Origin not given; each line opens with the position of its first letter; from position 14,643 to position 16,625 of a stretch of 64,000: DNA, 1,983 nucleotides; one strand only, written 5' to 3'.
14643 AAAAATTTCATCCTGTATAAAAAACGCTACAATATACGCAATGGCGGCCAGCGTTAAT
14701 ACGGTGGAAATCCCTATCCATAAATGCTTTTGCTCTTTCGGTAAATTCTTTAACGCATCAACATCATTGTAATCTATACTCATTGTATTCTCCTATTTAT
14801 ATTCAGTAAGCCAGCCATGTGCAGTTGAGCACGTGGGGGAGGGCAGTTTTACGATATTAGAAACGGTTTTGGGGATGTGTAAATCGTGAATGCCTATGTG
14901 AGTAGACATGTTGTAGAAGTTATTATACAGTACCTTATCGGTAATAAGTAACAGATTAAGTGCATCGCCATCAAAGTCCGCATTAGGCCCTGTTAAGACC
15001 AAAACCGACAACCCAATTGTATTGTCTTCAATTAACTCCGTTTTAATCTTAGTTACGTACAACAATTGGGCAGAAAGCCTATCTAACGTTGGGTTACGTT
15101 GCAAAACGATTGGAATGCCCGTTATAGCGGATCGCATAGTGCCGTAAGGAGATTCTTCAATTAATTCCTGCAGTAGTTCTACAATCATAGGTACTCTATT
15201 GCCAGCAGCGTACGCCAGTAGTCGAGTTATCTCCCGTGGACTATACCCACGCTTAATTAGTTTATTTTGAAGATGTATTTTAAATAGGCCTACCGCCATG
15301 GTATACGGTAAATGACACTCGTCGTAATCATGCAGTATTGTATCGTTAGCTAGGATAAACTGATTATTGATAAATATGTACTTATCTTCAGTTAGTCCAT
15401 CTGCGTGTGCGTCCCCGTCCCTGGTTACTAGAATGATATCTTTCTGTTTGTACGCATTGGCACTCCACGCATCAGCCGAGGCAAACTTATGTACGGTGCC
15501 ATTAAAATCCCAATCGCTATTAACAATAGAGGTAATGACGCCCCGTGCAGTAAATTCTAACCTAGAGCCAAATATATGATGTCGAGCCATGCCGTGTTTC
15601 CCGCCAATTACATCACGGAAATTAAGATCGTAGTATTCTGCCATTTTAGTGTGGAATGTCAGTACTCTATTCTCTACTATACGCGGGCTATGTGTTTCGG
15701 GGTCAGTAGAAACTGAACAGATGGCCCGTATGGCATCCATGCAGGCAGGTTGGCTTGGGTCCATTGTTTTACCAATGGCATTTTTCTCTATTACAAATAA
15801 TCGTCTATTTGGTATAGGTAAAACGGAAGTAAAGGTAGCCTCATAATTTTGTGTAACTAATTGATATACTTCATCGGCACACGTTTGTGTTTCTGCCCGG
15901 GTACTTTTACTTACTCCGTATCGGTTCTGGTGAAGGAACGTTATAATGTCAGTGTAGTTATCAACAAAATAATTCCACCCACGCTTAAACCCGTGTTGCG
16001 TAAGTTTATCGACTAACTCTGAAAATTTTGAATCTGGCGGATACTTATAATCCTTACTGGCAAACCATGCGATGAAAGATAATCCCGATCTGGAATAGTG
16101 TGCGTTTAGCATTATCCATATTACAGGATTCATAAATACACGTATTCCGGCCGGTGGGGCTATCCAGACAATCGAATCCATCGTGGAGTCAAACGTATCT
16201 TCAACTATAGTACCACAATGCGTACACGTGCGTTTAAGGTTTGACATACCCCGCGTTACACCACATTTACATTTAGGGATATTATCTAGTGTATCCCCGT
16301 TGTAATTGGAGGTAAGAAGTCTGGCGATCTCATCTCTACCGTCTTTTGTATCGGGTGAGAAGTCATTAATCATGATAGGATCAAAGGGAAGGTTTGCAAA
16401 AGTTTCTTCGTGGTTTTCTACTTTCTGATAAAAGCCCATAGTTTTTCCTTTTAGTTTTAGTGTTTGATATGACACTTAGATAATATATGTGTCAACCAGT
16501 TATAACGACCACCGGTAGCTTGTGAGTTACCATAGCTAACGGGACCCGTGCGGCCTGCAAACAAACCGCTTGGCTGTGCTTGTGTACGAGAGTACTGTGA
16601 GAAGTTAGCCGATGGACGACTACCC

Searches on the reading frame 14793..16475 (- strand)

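Call 114: search_protein_families(library=phrogs, proteins=[window:14793-16475:-], max_evalue=0.001)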
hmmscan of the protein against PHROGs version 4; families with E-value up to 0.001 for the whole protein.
window:14793-16475:- (560 aa): 2 families
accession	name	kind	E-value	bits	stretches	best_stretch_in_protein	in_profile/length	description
phrog_2987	-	DNA, RNA and nucleotide metabolism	1.3e-131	440.6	2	13-319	1-306/478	RNA polymerase beta subunit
phrog_25354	-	unknown function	2.6e-07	29.7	1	386-508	355-458/1216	-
